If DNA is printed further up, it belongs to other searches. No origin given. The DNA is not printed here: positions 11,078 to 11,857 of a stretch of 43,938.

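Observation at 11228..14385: VirB2/TrbC-pilin-like two-helix module duplicated and fused to giant adhesin-like ectodomains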

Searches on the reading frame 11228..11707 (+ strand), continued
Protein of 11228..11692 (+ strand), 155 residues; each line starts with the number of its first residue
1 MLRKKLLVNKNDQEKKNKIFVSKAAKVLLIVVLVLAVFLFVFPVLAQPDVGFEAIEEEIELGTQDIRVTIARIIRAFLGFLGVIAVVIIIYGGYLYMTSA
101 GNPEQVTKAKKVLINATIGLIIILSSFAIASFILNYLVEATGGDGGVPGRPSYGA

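Call 93: search_protein_families(library=pfam, proteins=[L015:5913-7388:+, L015:7442-9085:+, L015:14027-15754:+, L015:17884-19737:+, L015:9761-10963:+, L016:4576-6657:+, L016:6753-8102:-, L068:7052-8854:+, L068:9908-11086:+, L047:60-1583:-], max_evalue=0.001)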
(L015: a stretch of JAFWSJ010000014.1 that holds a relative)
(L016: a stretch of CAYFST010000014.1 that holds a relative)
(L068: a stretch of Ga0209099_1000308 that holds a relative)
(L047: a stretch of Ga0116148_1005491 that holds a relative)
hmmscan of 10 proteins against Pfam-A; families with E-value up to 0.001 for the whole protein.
L015:5913-7388:+ (491 aa): 1 family
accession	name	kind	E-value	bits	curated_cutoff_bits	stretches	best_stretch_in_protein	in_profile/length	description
PF00709.27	Adenylsucc_synt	-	4.9e-20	72.1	27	1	61-374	38-327/416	Adenylosuccinate synthetase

L015:7442-9085:+ (547 aa): 17 families
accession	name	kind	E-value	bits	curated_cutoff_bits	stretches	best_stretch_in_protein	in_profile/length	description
PF00005.33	ABC_tran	-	2.6e-53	180.7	25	2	346-473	2-137/137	ABC transporter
PF13304.12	AAA_21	-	6e-23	82.8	27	2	413-505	220-304/304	AAA domain, putative AbiEii toxin, Type IV TA system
PF02463.25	SMC_N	-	4.4e-11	43.1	40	1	28-222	26-206/220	RecF/RecN/SMC N terminal domain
PF12848.13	ABC_tran_Xtn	-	1.5e-09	38.3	25.9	1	232-313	6-82/85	ABC transporter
PF13555.12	AAA_29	-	4.2e-09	36.5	27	0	346-378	13-45/61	P-loop containing region of AAA domain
PF13476.12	AAA_23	-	3.7e-08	34.7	27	0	347-381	12-45/201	AAA domain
PF01926.29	MMR_HSR1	-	1.6e-07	31.9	21.9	0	28-87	1-55/113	50S ribosome-binding GTPase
PF13175.12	AAA_15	-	3.3e-07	30.7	32.1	0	14-207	12-113/374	AAA ATPase domain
PF03193.22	RsgA_GTPase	-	7.2e-07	29.6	30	0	345-381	97-132/174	RsgA GTPase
PF00350.29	Dynamin_N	-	2.4e-06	28.1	27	0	360-419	3-62/168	Dynamin family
PF13191.12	AAA_16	-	1.2e-05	26.3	32.6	0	355-404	24-73/167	AAA ATPase domain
PF13401.12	AAA_22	-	1.2e-05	26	27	0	359-470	9-92/130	AAA domain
PF20720.3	nSTAND3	-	6.7e-05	23.1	27.2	0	351-387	13-49/155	Novel STAND NTPase 3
PF13671.12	AAA_33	-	7.5e-05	23.5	27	0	31-47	4-20/143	AAA domain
PF13173.12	AAA_14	-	0.00025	21.5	27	0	359-402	6-49/129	AAA domain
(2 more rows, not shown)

L015:14027-15754:+ (575 aa): 1 family
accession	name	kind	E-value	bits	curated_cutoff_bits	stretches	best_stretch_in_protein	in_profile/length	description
PF00343.26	Phosphorylase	-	1.9e-14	53.4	27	1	181-533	219-610/713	Carbohydrate phosphorylase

L015:17884-19737:+ (617 aa): 1 family
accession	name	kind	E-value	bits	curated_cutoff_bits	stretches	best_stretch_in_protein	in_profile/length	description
PF19484.4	DUF6020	-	1.3e-11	44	28.3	1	193-604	182-587/604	Family of unknown function (DUF6020)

L015:9761-10963:+ (400 aa): 3 families
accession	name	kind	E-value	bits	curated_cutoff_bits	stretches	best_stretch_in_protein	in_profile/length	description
PF18895.5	T4SS_pilin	-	8.7e-07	29.4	26.6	1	80-144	8-71/71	Type IV secretion system pilin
PF13529.12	Peptidase_C39_2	-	1.9e-06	29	24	1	247-374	13-142/143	Peptidase_C39 like family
PF04956.18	TrbC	-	0.00052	20.6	27.9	1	77-134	37-88/98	TrbC/VIRB2 pilin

L016:4576-6657:+ (693 aa): 9 families
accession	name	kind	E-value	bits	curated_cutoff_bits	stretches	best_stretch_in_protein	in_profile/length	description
PF17191.10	RecG_wedge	-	1.9e-29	102.8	23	1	10-168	4-158/162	RecG wedge domain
PF00271.37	Helicase_C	-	3.9e-20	72.6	23.5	1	480-588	13-109/110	Helicase conserved C-terminal domain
PF00270.35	DEAD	-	6.7e-15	55.6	26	1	261-434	1-164/167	DEAD/DEAH box helicase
PF19833.4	RecG_dom3_C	-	3.8e-10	40.1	26.8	1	614-674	1-62/87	ATP-dependent DNA helicase RecG, domain 3, C-terminal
PF04851.21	ResIII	-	1.1e-09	38.8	22.5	1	258-429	2-162/164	Type III restriction enzyme, res subunit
PF01336.31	tRNA_anti-codon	-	2e-08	34.5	27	1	59-122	1-61/75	OB-fold nucleic acid binding domain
PF13604.12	AAA_30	-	6.1e-06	26.5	27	1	260-407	2-106/191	AAA domain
PF22590.2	Cas3-like_C_2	-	7.7e-05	23.4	27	1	517-589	29-105/106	CRISPR-associated nuclease/helicase Cas3, C-terminal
PF13191.12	AAA_16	-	0.00019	22.4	32.6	1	265-410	9-153/167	AAA ATPase domain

L016:6753-8102:- (449 aa): 11 families
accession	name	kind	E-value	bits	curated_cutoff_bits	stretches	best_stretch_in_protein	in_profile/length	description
PF06745.19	ATPase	-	1.7e-17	64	26.6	2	75-139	5-70/231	KaiC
PF13481.12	AAA_25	-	6.3e-15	55.8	27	1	65-222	10-195/195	AAA domain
PF03796.21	DnaB_C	-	1.2e-08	35.1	27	1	75-154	6-85/255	DnaB-like helicase C terminal domain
PF18073.7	Zn_ribbon_LapB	-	1.7e-07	31.2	25.7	1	8-33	1-26/28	Rubredoxin metal binding domain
PF20720.3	nSTAND3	-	2.2e-07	31.2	27.2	1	88-182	16-102/155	Novel STAND NTPase 3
PF13401.12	AAA_22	-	3.8e-07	30.9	27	1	90-216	6-123/130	AAA domain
PF25199.1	nSTAND_NTPase5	-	1.9e-06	28.2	34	1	88-158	40-112/145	Novel STAND NTPase 5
PF05729.18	NACHT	-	3.2e-05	24.2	26.7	1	91-190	2-100/167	NACHT domain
PF13541.12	ChlI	-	0.00012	22.4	27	1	345-426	36-118/121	Subunit ChlI of Mg-chelatase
PF13191.12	AAA_16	-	0.00014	22.8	32.6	1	88-167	23-96/167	AAA ATPase domain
PF13173.12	AAA_14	-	0.00033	21.1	27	1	90-183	3-79/129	AAA domain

L068:7052-8854:+ (600 aa): 6 families
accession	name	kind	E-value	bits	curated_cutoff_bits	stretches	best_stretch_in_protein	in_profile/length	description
PF00270.35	DEAD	-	2.1e-30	106.1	26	1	25-184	3-164/167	DEAD/DEAH box helicase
PF00271.37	Helicase_C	-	8.8e-25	87.5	23.5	1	221-329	2-110/110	Helicase conserved C-terminal domain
PF16124.10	RecQ_Zn_bind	-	2.6e-12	47.7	25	1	531-577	18-66/66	RecQ zinc-binding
PF04851.21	ResIII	-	7.2e-12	46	22.5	1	22-180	4-162/164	Type III restriction enzyme, res subunit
PF01047.28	MarR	-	2.9e-06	27.5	24.6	0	473-502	19-48/59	MarR family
PF12802.13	MarR_2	-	0.00081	19.9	27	0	476-503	25-52/61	MarR family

L068:9908-11086:+ (392 aa): 1 family
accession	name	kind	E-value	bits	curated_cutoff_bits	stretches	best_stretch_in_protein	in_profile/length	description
PF18895.5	T4SS_pilin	-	2.2e-09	37.7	26.6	1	57-121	8-71/71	Type IV secretion system pilin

L047:60-1583:- (507 aa): 4 families
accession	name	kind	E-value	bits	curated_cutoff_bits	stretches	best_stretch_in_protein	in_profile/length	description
PF13328.12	HD_4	-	2.4e-45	154.5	27.2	1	26-175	1-156/156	HD domain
PF04607.23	RelA_SpoT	-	2.7e-40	137.6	27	1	235-344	1-111/113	Region found in RelA / SpoT proteins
PF02824.27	TGS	-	2.5e-18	66.3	22.2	1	387-443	3-59/60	TGS domain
PF01966.28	HD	-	3.3e-10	40.7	22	1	45-142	1-115/116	HD domain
